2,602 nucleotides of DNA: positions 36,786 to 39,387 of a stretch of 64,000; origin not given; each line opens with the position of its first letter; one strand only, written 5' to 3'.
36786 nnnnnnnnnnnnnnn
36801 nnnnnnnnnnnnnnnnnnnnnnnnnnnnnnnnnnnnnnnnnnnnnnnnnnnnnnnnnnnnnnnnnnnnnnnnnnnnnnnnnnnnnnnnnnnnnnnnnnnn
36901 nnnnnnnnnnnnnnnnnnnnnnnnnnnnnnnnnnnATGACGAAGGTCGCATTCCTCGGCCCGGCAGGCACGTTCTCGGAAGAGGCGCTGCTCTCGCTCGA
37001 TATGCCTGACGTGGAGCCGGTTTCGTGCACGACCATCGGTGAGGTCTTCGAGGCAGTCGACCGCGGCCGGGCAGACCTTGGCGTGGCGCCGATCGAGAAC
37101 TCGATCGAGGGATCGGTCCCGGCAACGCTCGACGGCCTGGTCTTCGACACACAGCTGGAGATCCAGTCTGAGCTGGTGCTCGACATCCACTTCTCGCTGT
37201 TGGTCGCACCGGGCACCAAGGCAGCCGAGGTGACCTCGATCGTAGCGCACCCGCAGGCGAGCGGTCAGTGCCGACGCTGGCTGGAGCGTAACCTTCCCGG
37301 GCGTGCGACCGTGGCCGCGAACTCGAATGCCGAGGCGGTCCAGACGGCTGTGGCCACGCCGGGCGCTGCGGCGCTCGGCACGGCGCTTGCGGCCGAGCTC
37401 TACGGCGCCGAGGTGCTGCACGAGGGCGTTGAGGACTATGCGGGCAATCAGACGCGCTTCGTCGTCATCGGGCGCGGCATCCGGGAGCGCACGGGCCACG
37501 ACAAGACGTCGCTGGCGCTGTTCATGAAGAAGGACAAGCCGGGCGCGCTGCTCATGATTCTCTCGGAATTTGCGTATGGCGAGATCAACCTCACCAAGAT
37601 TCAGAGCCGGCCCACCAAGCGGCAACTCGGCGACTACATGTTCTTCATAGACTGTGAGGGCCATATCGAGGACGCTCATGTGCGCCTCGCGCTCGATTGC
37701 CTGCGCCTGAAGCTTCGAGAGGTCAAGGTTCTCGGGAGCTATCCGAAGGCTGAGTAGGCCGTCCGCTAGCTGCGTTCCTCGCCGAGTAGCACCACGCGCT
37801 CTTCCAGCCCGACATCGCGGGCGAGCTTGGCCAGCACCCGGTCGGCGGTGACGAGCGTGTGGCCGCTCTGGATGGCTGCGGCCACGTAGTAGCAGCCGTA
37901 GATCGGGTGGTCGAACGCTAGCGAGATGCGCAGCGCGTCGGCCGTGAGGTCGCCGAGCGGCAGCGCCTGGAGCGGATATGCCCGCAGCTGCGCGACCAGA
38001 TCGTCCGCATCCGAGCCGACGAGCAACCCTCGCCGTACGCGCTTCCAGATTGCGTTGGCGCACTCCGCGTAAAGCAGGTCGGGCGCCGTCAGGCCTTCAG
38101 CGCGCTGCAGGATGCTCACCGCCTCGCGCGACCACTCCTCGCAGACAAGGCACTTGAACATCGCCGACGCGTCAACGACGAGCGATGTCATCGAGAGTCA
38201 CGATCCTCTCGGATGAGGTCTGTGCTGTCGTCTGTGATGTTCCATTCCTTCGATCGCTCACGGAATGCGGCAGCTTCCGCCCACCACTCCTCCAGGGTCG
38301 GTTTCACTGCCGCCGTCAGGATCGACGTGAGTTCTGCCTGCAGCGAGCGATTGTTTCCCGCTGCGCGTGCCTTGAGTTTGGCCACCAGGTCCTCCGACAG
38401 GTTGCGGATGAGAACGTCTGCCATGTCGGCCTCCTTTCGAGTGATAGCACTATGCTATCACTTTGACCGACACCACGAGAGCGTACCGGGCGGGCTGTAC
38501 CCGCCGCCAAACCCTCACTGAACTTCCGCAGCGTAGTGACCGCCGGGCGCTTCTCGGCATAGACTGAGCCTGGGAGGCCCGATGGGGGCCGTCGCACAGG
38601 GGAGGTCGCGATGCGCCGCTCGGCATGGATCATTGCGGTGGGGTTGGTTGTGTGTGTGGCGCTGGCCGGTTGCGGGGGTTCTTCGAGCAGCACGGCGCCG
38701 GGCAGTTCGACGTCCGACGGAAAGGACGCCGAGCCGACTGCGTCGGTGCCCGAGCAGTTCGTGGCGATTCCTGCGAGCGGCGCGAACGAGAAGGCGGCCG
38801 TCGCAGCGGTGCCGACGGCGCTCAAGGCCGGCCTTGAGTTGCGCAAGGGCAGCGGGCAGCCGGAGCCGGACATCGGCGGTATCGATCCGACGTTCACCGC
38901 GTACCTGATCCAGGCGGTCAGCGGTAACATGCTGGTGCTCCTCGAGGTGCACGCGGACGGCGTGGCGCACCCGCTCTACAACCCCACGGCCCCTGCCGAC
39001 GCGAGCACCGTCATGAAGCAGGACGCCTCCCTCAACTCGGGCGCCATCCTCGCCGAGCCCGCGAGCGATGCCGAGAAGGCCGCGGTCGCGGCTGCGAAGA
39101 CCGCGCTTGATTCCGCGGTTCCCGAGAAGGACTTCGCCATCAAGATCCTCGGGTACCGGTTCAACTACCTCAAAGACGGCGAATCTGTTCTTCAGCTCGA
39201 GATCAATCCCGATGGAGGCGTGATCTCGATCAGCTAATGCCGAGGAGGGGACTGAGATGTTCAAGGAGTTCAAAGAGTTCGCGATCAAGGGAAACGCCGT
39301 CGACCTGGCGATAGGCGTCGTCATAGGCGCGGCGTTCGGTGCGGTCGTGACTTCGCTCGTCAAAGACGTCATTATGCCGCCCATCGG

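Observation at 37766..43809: Accessory segment bracketed by two directly oriented, diverged VapBC modules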

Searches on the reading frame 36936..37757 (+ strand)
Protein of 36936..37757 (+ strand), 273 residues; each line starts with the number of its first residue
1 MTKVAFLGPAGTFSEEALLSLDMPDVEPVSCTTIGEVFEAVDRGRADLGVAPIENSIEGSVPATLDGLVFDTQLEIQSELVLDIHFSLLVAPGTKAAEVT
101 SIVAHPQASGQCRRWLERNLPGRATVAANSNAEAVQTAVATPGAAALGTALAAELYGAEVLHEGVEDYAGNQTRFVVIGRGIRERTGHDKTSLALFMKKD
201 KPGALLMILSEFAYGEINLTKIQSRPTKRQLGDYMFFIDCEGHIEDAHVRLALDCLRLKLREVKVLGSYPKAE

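Call 4: search_protein_families(library=pfam, proteins=[window:36936-37757:+], max_evalue=0.01)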
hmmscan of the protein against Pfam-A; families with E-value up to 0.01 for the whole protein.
window:36936-37757:+ (273 aa): 2 families
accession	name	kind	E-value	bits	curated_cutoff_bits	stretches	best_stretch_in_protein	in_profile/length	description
PF00800.23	PDT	-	1.4e-57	194.9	25.2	1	4-180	1-178/181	Prephenate dehydratase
PF01842.31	ACT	-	1.1e-05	25.5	27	1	195-250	5-58/66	ACT domain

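Call 24: find_encoding_contigs(protein=window:36936-37757:+, flank=10000, max_places=10)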
Protein window:36936-37757:+ (273 aa): 2 contigs read that carry it; 2 places shown.
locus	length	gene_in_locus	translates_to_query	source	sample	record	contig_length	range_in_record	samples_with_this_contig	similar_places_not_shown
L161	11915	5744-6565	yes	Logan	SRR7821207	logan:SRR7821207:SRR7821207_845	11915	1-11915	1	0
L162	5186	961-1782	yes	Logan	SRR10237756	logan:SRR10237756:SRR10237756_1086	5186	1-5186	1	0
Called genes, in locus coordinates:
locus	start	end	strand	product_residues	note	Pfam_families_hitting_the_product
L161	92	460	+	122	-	-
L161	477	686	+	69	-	-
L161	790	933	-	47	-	-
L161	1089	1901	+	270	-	PF00730:HhH-GPD, PF00633:HHH (weak)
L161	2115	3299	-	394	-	PF01969:Ni_insertion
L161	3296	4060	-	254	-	PF00731:AIRC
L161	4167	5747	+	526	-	PF00990:GGDEF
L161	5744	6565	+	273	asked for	PF00800:PDT, PF01842:ACT (weak)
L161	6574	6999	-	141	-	PF01850:PIN (weak)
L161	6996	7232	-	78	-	PF22513:FitA-like_RHH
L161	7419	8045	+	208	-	-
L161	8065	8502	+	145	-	PF01741:MscL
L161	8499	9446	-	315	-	PF13391:HNH_2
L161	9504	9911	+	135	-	PF00293:NUDIX, PF14815:NUDIX_4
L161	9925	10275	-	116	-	-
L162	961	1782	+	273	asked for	PF00800:PDT, PF01842:ACT (weak)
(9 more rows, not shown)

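Call 26: find_homologous_proteins(query=window:36936-37757:+, max_evalue=1e-40)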
Query window:36936-37757:+ (273 aa): 7211 proteins with E <= 1e-40 among 8000 candidates; the best 120 are listed.
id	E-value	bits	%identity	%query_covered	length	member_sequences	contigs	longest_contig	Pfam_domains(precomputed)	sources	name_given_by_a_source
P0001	4.6e-168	575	96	100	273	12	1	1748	PF00800.24,PF01842.32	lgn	-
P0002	9.3e-156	535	89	100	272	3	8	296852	PF00800.24,PF01842.32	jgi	-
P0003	1.4e-155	534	89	100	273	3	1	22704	PF00800.24,PF01842.32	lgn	-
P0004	5.1e-155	532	88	100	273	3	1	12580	PF00800.24,PF01842.32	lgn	-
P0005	1.5e-154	531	88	100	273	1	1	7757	PF00800.24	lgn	-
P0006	1.9e-153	527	88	100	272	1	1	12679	PF00800.24,PF01842.32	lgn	-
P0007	2.4e-147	507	84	100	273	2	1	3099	PF00800.24,PF01842.32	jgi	-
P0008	1.1e-146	505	84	100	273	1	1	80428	PF00800.24,PF01842.32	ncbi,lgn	-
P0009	1.3e-146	505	86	100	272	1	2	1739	PF00800.24,PF01842.32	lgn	-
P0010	1.8e-146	504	82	100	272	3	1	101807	PF00800.24,PF01842.32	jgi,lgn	jgi:prephenate dehydratase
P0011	1.0e-145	502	83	100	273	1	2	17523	PF00800.24,PF01842.32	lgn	-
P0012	1.2e-145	502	83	100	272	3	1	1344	PF00800.24,PF01842.32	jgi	-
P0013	1.9e-145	501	83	100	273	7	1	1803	PF00800.24,PF01842.32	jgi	jgi:prephenate dehydratase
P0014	2.2e-145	501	82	99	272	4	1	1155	PF00800.24,PF01842.32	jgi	-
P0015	4.7e-145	500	83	100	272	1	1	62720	PF00800.24,PF01842.32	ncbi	-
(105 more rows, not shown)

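Call 27: find_encoding_contigs(protein=P0002, flank=10000, max_places=4)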
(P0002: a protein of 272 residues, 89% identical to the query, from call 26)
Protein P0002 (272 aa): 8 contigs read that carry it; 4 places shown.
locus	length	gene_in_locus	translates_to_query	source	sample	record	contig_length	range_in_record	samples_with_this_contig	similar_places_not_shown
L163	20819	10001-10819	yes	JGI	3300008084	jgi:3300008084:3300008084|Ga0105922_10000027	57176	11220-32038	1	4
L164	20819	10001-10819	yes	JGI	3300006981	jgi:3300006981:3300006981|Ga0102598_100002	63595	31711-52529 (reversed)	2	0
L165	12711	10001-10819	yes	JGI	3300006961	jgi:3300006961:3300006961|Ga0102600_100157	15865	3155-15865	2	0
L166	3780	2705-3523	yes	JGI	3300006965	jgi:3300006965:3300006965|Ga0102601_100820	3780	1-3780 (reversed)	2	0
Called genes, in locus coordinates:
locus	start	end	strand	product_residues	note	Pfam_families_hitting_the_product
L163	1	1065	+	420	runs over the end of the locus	PF04055:Radical_SAM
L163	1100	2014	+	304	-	PF01040:UbiA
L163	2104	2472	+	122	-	-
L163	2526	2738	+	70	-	-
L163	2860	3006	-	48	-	-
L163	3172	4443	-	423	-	PF01458:SUFBD_core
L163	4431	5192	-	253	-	PF00005:ABC_tran, PF13304:AAA_21 (faint)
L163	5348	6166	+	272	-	PF00730:HhH-GPD, PF00633:HHH (weak)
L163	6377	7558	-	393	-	PF01969:Ni_insertion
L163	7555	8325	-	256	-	PF00731:AIRC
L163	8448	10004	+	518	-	PF00990:GGDEF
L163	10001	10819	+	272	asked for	PF00800:PDT, PF01842:ACT (weak)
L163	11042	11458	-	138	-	PF01850:PIN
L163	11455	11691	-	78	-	PF22513:FitA-like_RHH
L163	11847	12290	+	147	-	PF01741:MscL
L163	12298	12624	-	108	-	-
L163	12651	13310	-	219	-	PF00730:HhH-GPD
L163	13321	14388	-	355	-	-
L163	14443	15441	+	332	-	PF13646:HEAT_2 (weak), PF00514:Arm (faint), PF02985:HEAT (faint), PF03130:HEAT_PBS (faint), PF13646:HEAT_2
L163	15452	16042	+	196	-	-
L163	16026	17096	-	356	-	PF01168:Ala_racemase_N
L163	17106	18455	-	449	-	PF13941:MutL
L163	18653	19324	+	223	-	PF09968:DUF2202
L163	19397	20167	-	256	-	PF23023:Anti-Pycsar_Apyc1, PF00753:Lactamase_B, PF12706:Lactamase_B_2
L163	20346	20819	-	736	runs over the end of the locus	PF09043:Lys-AminoMut_A, PF16554:OAM_dimer, PF02310:B12-binding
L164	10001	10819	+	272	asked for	PF00800:PDT, PF01842:ACT (weak)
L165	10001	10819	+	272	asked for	PF00800:PDT, PF01842:ACT (weak)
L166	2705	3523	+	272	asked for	PF00800:PDT, PF01842:ACT (weak)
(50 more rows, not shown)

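Call 28: find_encoding_contigs(protein=P0003, flank=10000, max_places=3)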
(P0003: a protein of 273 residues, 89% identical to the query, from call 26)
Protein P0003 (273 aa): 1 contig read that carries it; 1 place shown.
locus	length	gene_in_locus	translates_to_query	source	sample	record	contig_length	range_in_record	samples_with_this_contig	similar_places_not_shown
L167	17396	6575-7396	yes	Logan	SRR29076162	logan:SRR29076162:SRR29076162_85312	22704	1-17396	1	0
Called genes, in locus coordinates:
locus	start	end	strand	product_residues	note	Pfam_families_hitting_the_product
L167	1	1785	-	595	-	?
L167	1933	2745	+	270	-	PF00730:HhH-GPD, PF00633:HHH (weak)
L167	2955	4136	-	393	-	PF01969:Ni_insertion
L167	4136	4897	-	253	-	PF00731:AIRC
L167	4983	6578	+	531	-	PF00990:GGDEF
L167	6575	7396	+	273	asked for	PF00800:PDT, PF01842:ACT (weak)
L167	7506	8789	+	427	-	PF06050:HGD-D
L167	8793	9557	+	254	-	PF01869:BcrAD_BadFG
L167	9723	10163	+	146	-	PF01741:MscL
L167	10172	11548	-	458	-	PF04326:SLFN_AlbA_2, PF13749:HATPase_c_4, PF13412:HTH_24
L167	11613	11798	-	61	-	-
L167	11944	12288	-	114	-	PF01402:RHH_1 (weak)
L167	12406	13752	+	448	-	PF02976:MutH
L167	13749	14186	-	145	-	PF03852:Vsr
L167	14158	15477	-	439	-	PF00145:DNA_methylase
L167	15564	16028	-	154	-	-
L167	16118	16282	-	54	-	PF00301:Rubredoxin, PF21349:RUBY_RBDX (faint)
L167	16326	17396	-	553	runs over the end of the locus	PF00890:FAD_binding_2, PF01266:DAO, PF12831:FAD_oxidored (weak), PF13450:NAD_binding_8 (faint)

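Call 29: find_encoding_contigs(protein=P0004, flank=10000, max_places=3)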
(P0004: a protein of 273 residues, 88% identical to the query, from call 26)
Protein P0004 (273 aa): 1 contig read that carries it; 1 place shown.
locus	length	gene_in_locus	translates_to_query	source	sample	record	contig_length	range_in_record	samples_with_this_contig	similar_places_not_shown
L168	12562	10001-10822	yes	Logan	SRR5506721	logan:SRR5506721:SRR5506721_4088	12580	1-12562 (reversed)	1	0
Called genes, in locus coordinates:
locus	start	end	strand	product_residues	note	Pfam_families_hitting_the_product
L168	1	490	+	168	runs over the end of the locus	?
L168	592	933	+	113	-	-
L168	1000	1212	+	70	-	-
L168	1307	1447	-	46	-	-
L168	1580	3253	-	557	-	PF00999:Na_H_Exchanger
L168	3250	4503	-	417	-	PF01458:SUFBD_core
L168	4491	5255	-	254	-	PF00005:ABC_tran, PF13304:AAA_21 (faint)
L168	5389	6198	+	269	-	PF22798:DUF5817_CT (faint), PF00730:HhH-GPD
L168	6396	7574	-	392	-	PF01969:Ni_insertion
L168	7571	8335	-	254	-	PF00731:AIRC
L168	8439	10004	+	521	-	PF00990:GGDEF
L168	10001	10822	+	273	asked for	PF00800:PDT, PF01842:ACT (weak)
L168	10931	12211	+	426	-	PF06050:HGD-D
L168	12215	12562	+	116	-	?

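Call 32: find_encoding_contigs(protein=P0008, flank=10000, max_places=2)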
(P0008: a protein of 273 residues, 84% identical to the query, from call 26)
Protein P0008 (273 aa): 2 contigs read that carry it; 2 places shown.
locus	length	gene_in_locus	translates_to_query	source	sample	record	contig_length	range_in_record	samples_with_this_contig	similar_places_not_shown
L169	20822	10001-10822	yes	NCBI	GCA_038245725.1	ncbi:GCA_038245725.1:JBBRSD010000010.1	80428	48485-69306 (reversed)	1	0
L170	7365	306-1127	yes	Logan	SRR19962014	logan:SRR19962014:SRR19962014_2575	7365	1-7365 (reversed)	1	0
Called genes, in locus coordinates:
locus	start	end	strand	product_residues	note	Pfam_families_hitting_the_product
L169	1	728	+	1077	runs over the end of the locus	PF14522:Cytochrome_C7 (faint)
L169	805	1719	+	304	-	-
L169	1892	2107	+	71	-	-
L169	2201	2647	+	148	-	PF22381:Staph_reg_Sar_Rot (weak), PF01047:MarR, PF12802:MarR_2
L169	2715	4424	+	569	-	PF06609:TRI12, PF07690:MFS_1, PF00083:Sugar_tr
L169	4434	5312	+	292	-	PF00730:HhH-GPD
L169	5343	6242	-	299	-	PF14537:Cytochrom_c3_2 (faint), PF14522:Cytochrome_C7 (weak)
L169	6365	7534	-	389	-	PF01969:Ni_insertion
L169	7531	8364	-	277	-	PF00731:AIRC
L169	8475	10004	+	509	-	PF00990:GGDEF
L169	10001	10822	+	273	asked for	PF00800:PDT, PF01842:ACT (weak)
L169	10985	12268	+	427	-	PF06050:HGD-D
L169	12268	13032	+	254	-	PF01869:BcrAD_BadFG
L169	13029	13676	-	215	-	PF00440:TetR_N (weak), PF02909:TetR_C_1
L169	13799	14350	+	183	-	PF02525:Flavodoxin_2 (weak), PF03358:FMN_red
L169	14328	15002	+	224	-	PF02525:Flavodoxin_2 (weak)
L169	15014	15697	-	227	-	PF00990:GGDEF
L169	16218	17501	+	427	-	PF02403:Seryl_tRNA_N, PF00587:tRNA-synt_2b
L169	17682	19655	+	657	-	PF07732:Cu-oxidase_3 (weak), PF07731:Cu-oxidase_2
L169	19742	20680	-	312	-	PF04909:Amidohydro_2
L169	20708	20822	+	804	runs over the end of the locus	PF00479:G6PD_N, PF02781:G6PD_C, PF03446:NAD_binding_2, PF00393:6PGD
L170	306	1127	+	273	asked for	PF00800:PDT, PF01842:ACT (weak)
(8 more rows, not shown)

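Call 33: find_encoding_contigs(protein=P0010, flank=10000, max_places=2)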
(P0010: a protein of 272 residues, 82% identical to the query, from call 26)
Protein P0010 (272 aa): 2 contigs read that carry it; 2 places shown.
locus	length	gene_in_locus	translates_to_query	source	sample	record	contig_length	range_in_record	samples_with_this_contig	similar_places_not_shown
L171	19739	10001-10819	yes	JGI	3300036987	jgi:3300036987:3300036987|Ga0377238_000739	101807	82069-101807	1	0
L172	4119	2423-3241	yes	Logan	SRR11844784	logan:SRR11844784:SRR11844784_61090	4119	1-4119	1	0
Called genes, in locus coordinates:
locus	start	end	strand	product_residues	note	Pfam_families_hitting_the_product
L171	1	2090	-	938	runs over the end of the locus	PF13188:PAS_8, PF08448:PAS_4, PF13426:PAS_9, PF08448:PAS_4, PF13188:PAS_8, PF13426:PAS_9, PF00989:PAS, PF08448:PAS_4, +7 more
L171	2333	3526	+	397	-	PF00909:Ammonium_transp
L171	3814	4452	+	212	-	PF03734:YkuD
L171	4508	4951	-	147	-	PF00254:FKBP_C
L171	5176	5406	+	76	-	-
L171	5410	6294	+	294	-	PF00730:HhH-GPD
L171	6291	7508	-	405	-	PF01969:Ni_insertion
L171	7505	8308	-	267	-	PF00731:AIRC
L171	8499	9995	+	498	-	PF00990:GGDEF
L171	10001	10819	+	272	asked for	PF00800:PDT, PF01842:ACT (weak)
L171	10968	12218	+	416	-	PF06050:HGD-D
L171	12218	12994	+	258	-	PF01869:BcrAD_BadFG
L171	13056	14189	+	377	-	PF01058:Oxidored_q6, PF14720:NiFe_hyd_SSU_C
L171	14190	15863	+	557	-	PF27537:HoxH (weak), PF00374:NiFeSe_Hases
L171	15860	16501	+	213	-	PF01292:Ni_hydr_CYTB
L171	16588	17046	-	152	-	-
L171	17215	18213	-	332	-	PF00989:PAS, PF13188:PAS_8 (weak), PF13426:PAS_9, PF00990:GGDEF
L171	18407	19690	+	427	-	PF02403:Seryl_tRNA_N, PF00587:tRNA-synt_2b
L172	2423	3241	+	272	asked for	PF00800:PDT, PF01842:ACT (weak)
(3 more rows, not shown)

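Call 34: find_encoding_contigs(protein=P0015, flank=10000, max_places=2)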
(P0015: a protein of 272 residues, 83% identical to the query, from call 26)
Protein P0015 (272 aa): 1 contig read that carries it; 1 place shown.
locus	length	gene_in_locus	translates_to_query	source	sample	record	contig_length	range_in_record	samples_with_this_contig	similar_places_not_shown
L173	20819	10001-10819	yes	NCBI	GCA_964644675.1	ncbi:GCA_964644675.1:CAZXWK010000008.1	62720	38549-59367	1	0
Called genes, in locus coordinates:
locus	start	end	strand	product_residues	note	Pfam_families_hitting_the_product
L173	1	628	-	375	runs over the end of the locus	PF00005:ABC_tran, PF13304:AAA_21 (faint), PF08402:TOBE_2 (weak), PF03459:TOBE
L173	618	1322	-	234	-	PF00528:BPD_transp_1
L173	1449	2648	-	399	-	PF12849:PBP_like_2, PF13531:SBP_bac_11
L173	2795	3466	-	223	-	-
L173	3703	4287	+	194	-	PF03734:YkuD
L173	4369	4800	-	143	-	PF00254:FKBP_C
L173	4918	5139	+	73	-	-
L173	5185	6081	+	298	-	PF00730:HhH-GPD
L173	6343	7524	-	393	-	PF01969:Ni_insertion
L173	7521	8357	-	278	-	PF00731:AIRC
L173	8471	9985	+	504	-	PF00990:GGDEF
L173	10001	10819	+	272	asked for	PF00800:PDT, PF01842:ACT (weak)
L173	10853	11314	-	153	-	-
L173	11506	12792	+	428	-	PF06050:HGD-D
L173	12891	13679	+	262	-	PF01869:BcrAD_BadFG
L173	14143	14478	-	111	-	-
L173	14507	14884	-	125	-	-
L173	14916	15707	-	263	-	-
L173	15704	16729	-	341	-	PF00989:PAS, PF08448:PAS_4, PF13188:PAS_8, PF13426:PAS_9, PF00990:GGDEF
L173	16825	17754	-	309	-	PF00989:PAS (faint), PF08448:PAS_4 (weak), PF13188:PAS_8 (weak), PF13426:PAS_9, PF00990:GGDEF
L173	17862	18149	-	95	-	-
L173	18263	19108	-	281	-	PF13426:PAS_9 (weak), PF00990:GGDEF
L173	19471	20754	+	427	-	PF02403:Seryl_tRNA_N, PF00587:tRNA-synt_2b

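Call 65: search_protein_families(library=pfam, proteins=[L163:13321-14388:-], max_evalue=0.01)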
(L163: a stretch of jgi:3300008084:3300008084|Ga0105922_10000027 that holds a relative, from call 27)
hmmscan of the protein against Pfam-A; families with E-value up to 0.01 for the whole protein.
L163:13321-14388:- (355 aa): 0 families

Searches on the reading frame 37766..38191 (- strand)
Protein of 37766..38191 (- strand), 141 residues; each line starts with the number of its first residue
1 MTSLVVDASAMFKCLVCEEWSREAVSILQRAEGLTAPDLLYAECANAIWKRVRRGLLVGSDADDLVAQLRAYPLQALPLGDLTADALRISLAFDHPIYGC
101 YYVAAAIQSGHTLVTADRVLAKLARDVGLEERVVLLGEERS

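Call 3: search_protein_families(library=pfam, proteins=[window:37766-38191:-], max_evalue=0.01)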
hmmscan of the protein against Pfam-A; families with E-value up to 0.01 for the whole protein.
window:37766-38191:- (141 aa): 1 family
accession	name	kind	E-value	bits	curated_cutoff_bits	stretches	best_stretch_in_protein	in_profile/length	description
PF01850.27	PIN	-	6.3e-06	27.2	23.6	1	5-125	2-119/120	PIN domain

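Call 22: search_protein_families(library=padloc, proteins=[window:37766-38191:-], max_evalue=0.01)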
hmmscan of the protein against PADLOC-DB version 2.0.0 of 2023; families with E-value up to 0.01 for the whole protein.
window:37766-38191:- (141 aa): 0 families

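Call 52: search_protein_families(library=ncbifam, proteins=[window:37766-38191:-], max_evalue=0.001)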
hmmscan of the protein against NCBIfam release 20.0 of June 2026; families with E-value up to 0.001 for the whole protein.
window:37766-38191:- (141 aa): 0 families

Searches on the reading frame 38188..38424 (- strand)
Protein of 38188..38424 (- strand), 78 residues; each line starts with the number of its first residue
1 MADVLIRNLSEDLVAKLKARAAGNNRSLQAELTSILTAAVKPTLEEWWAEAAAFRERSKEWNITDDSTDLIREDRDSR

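Call 3: search_protein_families(library=pfam, proteins=[window:38188-38424:-], max_evalue=0.01)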
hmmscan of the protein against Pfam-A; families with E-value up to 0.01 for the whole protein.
window:38188-38424:- (78 aa): 1 family
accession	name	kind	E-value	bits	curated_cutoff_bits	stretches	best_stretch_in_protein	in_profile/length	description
PF22513.2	FitA-like_RHH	-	1.8e-13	50.6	27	1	2-40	1-39/39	Antitoxin FitA-like, ribbon-helix-helix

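Call 52: search_protein_families(library=ncbifam, proteins=[window:38188-38424:-], max_evalue=0.001)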
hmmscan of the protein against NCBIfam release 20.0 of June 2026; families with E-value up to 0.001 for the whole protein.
window:38188-38424:- (78 aa): 1 family
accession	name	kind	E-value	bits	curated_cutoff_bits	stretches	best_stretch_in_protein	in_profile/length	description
NF050181.1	TA_anti_VapB_Myco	equivalog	4.4e-05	23.9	60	1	1-27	1-27/72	type II toxin-antitoxin system VapB family antitoxin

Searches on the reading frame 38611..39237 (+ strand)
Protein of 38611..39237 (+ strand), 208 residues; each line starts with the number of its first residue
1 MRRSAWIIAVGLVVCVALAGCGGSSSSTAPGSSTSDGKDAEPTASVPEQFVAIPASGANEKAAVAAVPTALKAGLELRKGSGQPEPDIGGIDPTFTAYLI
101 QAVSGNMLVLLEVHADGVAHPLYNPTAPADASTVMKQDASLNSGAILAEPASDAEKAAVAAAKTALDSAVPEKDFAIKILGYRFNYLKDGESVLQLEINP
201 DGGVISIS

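Call 3: search_protein_families(library=pfam, proteins=[window:38611-39237:+], max_evalue=0.01)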
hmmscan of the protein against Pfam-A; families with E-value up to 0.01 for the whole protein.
window:38611-39237:+ (208 aa): 0 families

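Call 22: search_protein_families(library=padloc, proteins=[window:38611-39237:+], max_evalue=0.01)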
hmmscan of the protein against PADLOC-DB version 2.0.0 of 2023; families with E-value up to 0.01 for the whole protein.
window:38611-39237:+ (208 aa): 0 families

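Call 52: search_protein_families(library=ncbifam, proteins=[window:38611-39237:+], max_evalue=0.001)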
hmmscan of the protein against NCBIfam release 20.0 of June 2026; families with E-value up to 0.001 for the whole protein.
window:38611-39237:+ (208 aa): 0 families

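Call 65: search_protein_families(library=pfam, proteins=[window:38611-39237:+], max_evalue=0.01)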
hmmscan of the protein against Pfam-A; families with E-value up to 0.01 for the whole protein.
window:38611-39237:+ (208 aa): 0 families
